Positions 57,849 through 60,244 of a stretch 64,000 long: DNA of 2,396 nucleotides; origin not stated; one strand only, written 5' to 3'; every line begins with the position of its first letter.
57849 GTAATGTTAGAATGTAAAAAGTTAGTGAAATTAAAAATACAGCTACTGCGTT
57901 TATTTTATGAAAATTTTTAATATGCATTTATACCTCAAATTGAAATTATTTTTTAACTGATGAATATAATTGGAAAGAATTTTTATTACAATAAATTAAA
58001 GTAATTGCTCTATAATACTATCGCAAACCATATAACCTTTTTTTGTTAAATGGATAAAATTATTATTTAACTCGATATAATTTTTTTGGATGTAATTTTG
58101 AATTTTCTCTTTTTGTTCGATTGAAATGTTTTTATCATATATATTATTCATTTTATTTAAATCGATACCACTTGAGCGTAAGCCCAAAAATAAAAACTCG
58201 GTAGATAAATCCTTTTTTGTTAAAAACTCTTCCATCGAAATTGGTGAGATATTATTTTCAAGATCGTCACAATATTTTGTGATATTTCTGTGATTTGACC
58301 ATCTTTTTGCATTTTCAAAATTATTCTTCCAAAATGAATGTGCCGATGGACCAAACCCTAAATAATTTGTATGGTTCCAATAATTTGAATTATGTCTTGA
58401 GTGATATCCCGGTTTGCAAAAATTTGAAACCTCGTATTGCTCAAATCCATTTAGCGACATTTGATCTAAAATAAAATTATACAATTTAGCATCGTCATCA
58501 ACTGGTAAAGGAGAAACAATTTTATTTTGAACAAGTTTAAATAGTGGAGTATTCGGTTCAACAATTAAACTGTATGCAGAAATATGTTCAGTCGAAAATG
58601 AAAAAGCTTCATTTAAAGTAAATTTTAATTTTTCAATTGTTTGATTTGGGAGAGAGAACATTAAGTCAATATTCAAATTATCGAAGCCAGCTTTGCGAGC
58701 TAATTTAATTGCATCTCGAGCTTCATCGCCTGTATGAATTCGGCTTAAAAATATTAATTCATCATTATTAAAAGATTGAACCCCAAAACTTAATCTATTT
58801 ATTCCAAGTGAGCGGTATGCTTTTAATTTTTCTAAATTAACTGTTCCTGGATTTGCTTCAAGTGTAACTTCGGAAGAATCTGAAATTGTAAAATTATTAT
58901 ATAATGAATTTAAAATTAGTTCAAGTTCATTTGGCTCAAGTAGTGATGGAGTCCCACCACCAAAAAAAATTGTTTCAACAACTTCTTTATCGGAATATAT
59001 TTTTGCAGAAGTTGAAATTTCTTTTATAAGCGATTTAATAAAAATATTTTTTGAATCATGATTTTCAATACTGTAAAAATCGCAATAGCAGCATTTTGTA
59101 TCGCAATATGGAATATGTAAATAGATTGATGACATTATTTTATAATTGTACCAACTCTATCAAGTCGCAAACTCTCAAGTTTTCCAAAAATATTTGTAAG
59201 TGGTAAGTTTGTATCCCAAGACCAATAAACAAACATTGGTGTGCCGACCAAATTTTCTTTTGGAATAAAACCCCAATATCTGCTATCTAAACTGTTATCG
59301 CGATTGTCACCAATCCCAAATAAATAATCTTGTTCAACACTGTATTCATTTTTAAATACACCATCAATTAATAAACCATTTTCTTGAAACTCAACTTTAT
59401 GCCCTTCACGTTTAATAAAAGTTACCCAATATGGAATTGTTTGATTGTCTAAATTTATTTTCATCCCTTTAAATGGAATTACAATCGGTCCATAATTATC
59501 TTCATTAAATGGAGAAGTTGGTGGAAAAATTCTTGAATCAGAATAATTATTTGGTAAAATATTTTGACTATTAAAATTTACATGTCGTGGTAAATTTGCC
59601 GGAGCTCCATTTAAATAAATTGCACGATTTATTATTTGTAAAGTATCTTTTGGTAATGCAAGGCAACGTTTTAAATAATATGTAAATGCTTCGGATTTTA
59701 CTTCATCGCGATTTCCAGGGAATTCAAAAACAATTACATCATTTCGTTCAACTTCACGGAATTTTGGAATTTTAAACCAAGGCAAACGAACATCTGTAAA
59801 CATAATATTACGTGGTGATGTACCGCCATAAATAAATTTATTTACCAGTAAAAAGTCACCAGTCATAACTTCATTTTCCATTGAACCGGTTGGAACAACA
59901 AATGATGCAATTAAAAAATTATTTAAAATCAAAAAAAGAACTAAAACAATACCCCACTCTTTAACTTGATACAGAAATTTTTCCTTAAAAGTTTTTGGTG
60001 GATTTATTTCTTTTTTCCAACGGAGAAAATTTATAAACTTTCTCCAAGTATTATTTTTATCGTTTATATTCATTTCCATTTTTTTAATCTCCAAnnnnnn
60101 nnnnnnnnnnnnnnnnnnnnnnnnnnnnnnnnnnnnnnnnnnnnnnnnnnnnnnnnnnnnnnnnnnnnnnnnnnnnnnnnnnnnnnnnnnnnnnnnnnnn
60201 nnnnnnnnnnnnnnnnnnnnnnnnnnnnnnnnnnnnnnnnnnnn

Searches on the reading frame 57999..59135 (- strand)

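Call 46: search_protein_families(library=pfam, proteins=[window:57999-59135:-], max_evalue=0.00001)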
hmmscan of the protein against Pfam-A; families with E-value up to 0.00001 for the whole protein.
window:57999-59135:- (379 aa): 2 families
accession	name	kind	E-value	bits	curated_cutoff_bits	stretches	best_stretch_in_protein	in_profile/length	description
PF04055.27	Radical_SAM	-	1.4e-24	87.6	29.5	1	6-175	2-164/166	Radical SAM superfamily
PF06969.22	HemN_C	-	6e-07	29.9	24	1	305-370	1-67/67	HemN C-terminal domain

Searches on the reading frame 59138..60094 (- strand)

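Call 46: search_protein_families(library=pfam, proteins=[window:59138-60094:-], max_evalue=0.00001)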
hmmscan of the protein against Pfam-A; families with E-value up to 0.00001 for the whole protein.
window:59138-60094:- (319 aa): 1 family
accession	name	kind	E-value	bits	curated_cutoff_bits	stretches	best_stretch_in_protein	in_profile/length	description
PF10502.14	Peptidase_S26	-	1.3e-35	123.2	22.9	1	44-291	5-168/168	Signal peptidase, peptidase S26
